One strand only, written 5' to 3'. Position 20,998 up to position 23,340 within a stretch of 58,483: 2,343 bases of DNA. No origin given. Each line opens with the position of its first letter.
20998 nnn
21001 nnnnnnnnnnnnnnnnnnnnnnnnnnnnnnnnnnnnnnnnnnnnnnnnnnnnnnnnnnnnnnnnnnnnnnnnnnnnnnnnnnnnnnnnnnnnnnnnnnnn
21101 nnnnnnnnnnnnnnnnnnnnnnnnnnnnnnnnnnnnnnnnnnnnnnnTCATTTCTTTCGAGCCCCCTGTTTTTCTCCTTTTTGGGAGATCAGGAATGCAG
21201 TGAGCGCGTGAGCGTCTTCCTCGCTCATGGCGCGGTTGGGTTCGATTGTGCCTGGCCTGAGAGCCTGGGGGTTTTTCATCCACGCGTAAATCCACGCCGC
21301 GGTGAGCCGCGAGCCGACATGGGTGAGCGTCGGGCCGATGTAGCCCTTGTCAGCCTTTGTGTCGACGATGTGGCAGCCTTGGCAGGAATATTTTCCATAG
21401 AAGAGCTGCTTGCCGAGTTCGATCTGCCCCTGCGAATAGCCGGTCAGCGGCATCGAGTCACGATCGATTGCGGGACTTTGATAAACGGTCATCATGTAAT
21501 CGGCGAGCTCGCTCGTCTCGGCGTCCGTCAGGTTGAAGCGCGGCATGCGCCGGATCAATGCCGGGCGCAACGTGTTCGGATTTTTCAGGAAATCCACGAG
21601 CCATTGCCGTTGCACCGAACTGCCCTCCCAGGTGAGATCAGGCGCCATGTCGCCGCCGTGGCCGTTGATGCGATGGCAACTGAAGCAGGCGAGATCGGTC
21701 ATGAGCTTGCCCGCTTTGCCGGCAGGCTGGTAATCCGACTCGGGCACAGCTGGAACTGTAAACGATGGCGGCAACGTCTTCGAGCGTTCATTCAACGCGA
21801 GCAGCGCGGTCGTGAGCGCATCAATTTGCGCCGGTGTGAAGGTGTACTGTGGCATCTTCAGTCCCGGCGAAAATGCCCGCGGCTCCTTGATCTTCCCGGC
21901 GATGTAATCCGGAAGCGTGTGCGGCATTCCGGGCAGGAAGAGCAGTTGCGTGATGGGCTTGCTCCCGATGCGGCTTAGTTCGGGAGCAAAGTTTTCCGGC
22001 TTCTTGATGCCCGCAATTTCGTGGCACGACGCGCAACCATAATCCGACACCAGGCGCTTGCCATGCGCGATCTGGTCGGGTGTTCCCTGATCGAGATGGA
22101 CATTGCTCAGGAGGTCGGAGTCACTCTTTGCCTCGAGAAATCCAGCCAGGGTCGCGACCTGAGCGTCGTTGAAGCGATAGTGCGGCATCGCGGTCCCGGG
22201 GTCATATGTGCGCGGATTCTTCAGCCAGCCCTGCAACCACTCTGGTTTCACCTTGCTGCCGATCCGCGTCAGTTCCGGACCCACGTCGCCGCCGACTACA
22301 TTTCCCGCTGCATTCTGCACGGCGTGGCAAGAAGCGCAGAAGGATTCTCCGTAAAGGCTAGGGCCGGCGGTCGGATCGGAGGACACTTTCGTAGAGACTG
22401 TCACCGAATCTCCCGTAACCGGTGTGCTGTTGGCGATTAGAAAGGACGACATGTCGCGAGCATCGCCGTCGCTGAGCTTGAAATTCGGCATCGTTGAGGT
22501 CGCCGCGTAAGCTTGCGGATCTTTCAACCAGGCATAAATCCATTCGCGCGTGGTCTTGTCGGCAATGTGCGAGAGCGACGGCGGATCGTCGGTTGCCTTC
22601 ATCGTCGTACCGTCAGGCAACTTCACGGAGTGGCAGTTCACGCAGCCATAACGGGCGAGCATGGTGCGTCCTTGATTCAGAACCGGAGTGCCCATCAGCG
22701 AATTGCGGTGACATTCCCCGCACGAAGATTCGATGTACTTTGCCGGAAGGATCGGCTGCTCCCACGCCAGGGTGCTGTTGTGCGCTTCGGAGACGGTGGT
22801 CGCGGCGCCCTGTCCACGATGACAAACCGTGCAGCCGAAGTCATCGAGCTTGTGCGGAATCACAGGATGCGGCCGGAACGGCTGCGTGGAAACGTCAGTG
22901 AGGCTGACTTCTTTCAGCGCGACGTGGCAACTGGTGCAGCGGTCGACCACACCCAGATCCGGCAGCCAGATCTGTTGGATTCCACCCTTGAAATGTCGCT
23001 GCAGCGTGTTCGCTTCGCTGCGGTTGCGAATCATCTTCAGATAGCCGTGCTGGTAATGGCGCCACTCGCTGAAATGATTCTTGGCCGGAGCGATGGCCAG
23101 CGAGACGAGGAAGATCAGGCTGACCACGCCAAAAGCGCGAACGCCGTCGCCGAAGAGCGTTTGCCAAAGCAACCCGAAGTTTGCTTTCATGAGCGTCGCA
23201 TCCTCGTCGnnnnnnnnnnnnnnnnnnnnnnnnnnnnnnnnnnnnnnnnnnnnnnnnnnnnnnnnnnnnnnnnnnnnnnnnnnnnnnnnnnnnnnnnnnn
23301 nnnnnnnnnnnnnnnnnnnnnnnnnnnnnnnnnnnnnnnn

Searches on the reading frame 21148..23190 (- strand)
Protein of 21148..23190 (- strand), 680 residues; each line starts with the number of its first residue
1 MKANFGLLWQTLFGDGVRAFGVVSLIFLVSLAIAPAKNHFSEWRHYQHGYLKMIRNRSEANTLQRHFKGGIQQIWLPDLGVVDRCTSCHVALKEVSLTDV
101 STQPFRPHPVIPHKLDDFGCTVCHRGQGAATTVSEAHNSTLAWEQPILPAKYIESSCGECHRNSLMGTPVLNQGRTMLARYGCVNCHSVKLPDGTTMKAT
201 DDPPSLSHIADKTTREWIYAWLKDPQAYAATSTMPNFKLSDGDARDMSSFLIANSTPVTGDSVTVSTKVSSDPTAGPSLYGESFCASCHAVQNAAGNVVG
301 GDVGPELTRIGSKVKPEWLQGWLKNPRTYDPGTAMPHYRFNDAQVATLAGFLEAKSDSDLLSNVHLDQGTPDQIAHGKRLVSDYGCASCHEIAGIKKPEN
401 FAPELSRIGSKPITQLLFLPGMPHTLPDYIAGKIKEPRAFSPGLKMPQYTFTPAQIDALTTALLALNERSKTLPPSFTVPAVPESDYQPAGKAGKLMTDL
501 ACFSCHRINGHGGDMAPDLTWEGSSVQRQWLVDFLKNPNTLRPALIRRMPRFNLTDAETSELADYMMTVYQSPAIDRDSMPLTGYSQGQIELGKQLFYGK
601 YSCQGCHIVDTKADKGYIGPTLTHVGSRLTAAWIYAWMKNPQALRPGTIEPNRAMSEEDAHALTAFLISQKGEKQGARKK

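Call 4: search_protein_families(library=pfam, proteins=[window:21148-23190:-], max_evalue=0.01)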
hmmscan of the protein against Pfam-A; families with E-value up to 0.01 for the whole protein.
window:21148-23190:- (680 aa): 9 families
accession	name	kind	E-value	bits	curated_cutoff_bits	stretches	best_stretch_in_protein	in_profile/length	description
PF00034.26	Cytochrom_C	-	1.3e-38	132.6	21.3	5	375-460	2-83/90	Cytochrome c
PF13442.11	Cytochrome_CBB3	-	6.2e-28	97.4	27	2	273-352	3-68/68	Cytochrome C oxidase, cbb3-type, subunit III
PF02433.20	FixO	-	1.6e-21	77.3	29.6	2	303-341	102-140/219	Cytochrome C oxidase, mono-heme subunit/FixO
PF14522.11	Cytochrome_C7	-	5.2e-10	39.5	24.8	0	116-187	12-66/67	Cytochrome c7 and related cytochrome c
PF14537.11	Cytochrom_c3_2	-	2.7e-08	34.6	25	0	83-129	27-69/79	Cytochrome c3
PF22113.1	Mtrc-MtrF_II-IV_dom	-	6.3e-05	23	30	0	82-138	120-176/176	Outer membrane cytochrome MtrC/MtrF-like, domains II/IV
PF13435.11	Cytochrome_C554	-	0.00022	22.5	20.8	0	150-188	42-84/84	Cytochrome c554 and c-prime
PF22678.1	Cytochrom_c_NrfB-like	-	0.0026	18.7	27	0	120-200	1-77/89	Cytochrome c-type protein NrfB-like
PF03150.19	CCP_MauG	-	0.0028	18.7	25.6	0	589-616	3-37/149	Di-haem cytochrome c peroxidase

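Call 7: search_protein_families(library=ncbifam, proteins=[window:21148-23190:-], max_evalue=0.01)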
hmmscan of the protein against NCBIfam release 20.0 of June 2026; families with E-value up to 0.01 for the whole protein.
window:21148-23190:- (680 aa): 19 families
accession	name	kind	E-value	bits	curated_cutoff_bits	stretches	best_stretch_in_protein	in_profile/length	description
TIGR04485.1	thiosulf_SoxX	equivalog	1.2e-39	134.9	61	5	284-342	4-61/78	sulfur oxidation c-type cytochrome SoxX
NF040971.1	cytc_ExtS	equivalog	4.1e-27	95.1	100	2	112-349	34-259/262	selenite/tellurite reduction operon c-type cytochrome lipoprotein ExtS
NF045774.1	cytochro_C551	exception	5.3e-23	81.1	118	2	600-671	47-110/110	cytochrome c551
NF011055.0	PRK14487.1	subfamily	1.1e-20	74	218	2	303-344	108-149/212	cbb3-type cytochrome c oxidase subunit II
TIGR02603.1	CxxCH_TIGR02603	domain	1.4e-20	73.7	68.15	2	492-540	4-52/134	putative heme-binding domain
NF050122.1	bc1_QcrC_actin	exception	4.3e-19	68.8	200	3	459-674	11-215/253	cytochrome bc1 complex diheme cytochrome c subunit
NF045773.1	cytochro_C550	exception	1.6e-18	66.7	125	1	275-352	50-116/118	cytochrome c550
TIGR00781.1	ccoO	equivalog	2.4e-16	60.2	200.65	2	303-344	102-143/232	cytochrome-c oxidase, cbb3-type subunit II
NF011054.0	PRK14486.1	equivalog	2.7e-15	56.7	447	2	303-344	103-144/294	putative bifunctional cbb3-type cytochrome c oxidase subunit II/cytochrome c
NF011053.0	PRK14485.1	subfamily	2.8e-14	52.3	1080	2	598-655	569-628/716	putative bifunctional cbb3-type cytochrome c oxidase subunit I/II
TIGR00782.1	ccoP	equivalog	1.5e-10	40.9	179.95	1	490-624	106-235/285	cytochrome-c oxidase, cbb3-type subunit III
TIGR03508.1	decahem_SO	subfamily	5.3e-07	29.4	192.2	1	83-197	3-111/258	DmsE family decaheme c-type cytochrome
NF041028.1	decahem_GSU2203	exception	4.3e-06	26.2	325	1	83-196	37-141/317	GSU2203 family decaheme c-type cytochrome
TIGR04494.1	c550_PedF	equivalog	8.7e-06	25.7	122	0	283-341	60-114/133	cytochrome c-550 PedF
TIGR03507.1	decahem_SO1788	subfamily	0.00019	20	209.3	1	119-269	245-381/672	OmcA/MtrC family decaheme c-type cytochrome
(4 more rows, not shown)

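Call 21: find_homologous_proteins(query=window:21148-23190:-, max_evalue=0.001)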
Query window:21148-23190:- (680 aa): 2775 proteins with E <= 0.001 among 8000 candidates; the best 120 are listed.
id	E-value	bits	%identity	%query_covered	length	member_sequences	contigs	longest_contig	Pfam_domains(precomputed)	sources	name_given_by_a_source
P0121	0.0e+0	1528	95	100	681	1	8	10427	PF14537.12,PF02433.21,PF13442.12,PF00034.27,PF14522.12,PF22113.2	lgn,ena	-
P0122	0.0e+0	1489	92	100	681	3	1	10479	PF14537.12,PF13435.12,PF02433.21,PF13442.12,PF00034.27,PF14522.12,PF22113.2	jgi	jgi:cytochrome c1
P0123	0.0e+0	1481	91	100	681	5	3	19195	PF14537.12,PF02433.21,PF13442.12,PF00034.27,PF14522.12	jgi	jgi:cytochrome c1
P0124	0.0e+0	1469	91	100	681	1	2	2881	PF14537.12,PF02433.21,PF13442.12,PF00034.27,PF14522.12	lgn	-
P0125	0.0e+0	1466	90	100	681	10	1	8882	PF14537.12,PF02433.21,PF13442.12,PF00034.27,PF14522.12,PF22113.2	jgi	jgi:cytochrome c1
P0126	0.0e+0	1461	90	100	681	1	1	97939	PF14537.12,PF13435.12,PF02433.21,PF13442.12,PF00034.27,PF14522.12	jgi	jgi:cytochrome c1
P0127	0.0e+0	1459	90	100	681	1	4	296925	PF14537.12,PF02433.21,PF13442.12,PF00034.27,PF14522.12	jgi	jgi:mono/diheme cytochrome c family protein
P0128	0.0e+0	1410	85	100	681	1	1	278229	PF14537.12,PF02433.21,PF13442.12,PF00034.27,PF14522.12,PF22113.2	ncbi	-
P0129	0.0e+0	1409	86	100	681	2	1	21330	PF14537.12,PF02433.21,PF13442.12,PF00034.27,PF14522.12,PF22113.2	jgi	-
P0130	0.0e+0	1409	85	100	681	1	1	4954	PF14537.12,PF02433.21,PF13442.12,PF00034.27,PF14522.12,PF22113.2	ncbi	-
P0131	0.0e+0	1409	87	99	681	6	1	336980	PF14537.12,PF02433.21,PF13442.12,PF00034.27,PF14522.12,PF22113.2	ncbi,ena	-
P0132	0.0e+0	1406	85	100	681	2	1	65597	PF14537.12,PF02433.21,PF13442.12,PF00034.27,PF14522.12,PF22113.2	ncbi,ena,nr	ncbi:MAG TPA: c-type cytochrome [Candidatus Acidoferrum sp.]|nr:c-type cytochrome [Candidatus Acidof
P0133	0.0e+0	1405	86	100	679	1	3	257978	PF14537.12,PF02433.21,PF13442.12,PF00034.27,PF14522.12,PF22113.2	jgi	jgi:mono/diheme cytochrome c family protein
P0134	0.0e+0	1399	85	100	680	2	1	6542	PF14537.12,PF02433.21,PF13442.12,PF00034.27,PF14522.12,PF22113.2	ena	-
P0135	0.0e+0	1399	85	100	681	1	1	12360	PF14537.12,PF02433.21,PF13442.12,PF00034.27,PF14522.12,PF22113.2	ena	-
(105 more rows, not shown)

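Call 24: find_related_loci(query=A1, collection=genome_contigs, flank=10000)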
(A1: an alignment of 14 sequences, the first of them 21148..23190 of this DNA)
Query A1 (680 aa) in genome_contigs; peptide patterns used: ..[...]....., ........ (x = any residue, [..] = any of these).
458 stretches matched a pattern; 424 encode a relative of the query (tblastn E <= 1e-3); the best 80 are kept; 80 distinct loci.
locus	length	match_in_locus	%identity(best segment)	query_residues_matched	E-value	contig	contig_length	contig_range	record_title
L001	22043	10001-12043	89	1-680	0e+0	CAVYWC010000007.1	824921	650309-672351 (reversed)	MAG: uncultured Acidobacteriaceae bacterium isolate MFD03044.bin.1.150 genome assembly, contig: contig_35600, whole geno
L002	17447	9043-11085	89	1-680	0e+0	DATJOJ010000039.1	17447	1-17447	MAG TPA_asm: Terriglobales bacterium isolate SMAG_U14884 k141_809640, whole genome shotgun sequence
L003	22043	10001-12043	85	1-679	0e+0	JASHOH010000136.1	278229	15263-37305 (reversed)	MAG: Candidatus Sulfotelmatobacter sp. isolate JOPF018 JOPF_N04C_contig_121800, whole genome shotgun sequence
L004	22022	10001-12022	87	8-680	0e+0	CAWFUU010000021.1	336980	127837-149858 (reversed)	MAG: uncultured Acidobacteriaceae bacterium isolate MFD09286.bin.1.47 genome assembly, contig: contig_39586, whole genom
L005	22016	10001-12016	86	1-672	0e+0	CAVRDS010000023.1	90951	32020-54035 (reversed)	MAG: uncultured Acidobacteriota bacterium isolate MFD03323.bin.2.88 genome assembly, contig: contig_14249, whole genome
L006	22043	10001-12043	86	1-680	0e+0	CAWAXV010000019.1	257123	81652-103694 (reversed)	MAG: uncultured Acidobacteriaceae bacterium isolate MFD05841.bin.3.285 genome assembly, contig: contig_28835, whole geno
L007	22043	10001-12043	86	1-680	0e+0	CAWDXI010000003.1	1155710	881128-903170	MAG: uncultured Acidobacteriaceae bacterium isolate MFD01299.bin.1.168 genome assembly, contig: contig_14866, whole geno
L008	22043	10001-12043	85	1-680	0e+0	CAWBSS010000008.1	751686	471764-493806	MAG: uncultured Acidobacteriaceae bacterium isolate MFD04570.bin.1.113 genome assembly, contig: contig_116194, whole gen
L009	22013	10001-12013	85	8-679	0e+0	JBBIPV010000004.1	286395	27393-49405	MAG: Terriglobales bacterium isolate EPF170215_bin_310 NODE_8_length_286395_cov_12.177174, whole genome shotgun sequence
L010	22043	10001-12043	85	1-680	0e+0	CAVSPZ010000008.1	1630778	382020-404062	MAG: uncultured Acidobacteriota bacterium isolate MFD03044.bin.1.24 genome assembly, contig: contig_9238, whole genome s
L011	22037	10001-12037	85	1-679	0e+0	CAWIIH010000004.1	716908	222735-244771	MAG: uncultured Acidobacteriaceae bacterium isolate MFD09286.bin.1.148 genome assembly, contig: contig_45291, whole geno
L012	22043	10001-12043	85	1-679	0e+0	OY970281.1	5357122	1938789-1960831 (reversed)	MAG: uncultured Acidobacteriaceae bacterium isolate MFD00008.bin.c.2 genome assembly, chromosome: 1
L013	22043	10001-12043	85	1-680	0e+0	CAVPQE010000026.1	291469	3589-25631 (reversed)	MAG: uncultured Acidobacteriaceae bacterium isolate MFD00008.bin.1.161 genome assembly, contig: contig_72078, whole geno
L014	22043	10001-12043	85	1-680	0e+0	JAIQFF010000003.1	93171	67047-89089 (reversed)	MAG: Terriglobia bacterium isolate SRVP_23 SR-VP_26_10_2019_C_20cm_scaffold_475, whole genome shotgun sequence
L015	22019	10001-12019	85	8-680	0e+0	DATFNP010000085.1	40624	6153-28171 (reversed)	MAG TPA_asm: Candidatus Sulfotelmatobacter sp. isolate SMAG_U9254 k141_615910, whole genome shotgun sequence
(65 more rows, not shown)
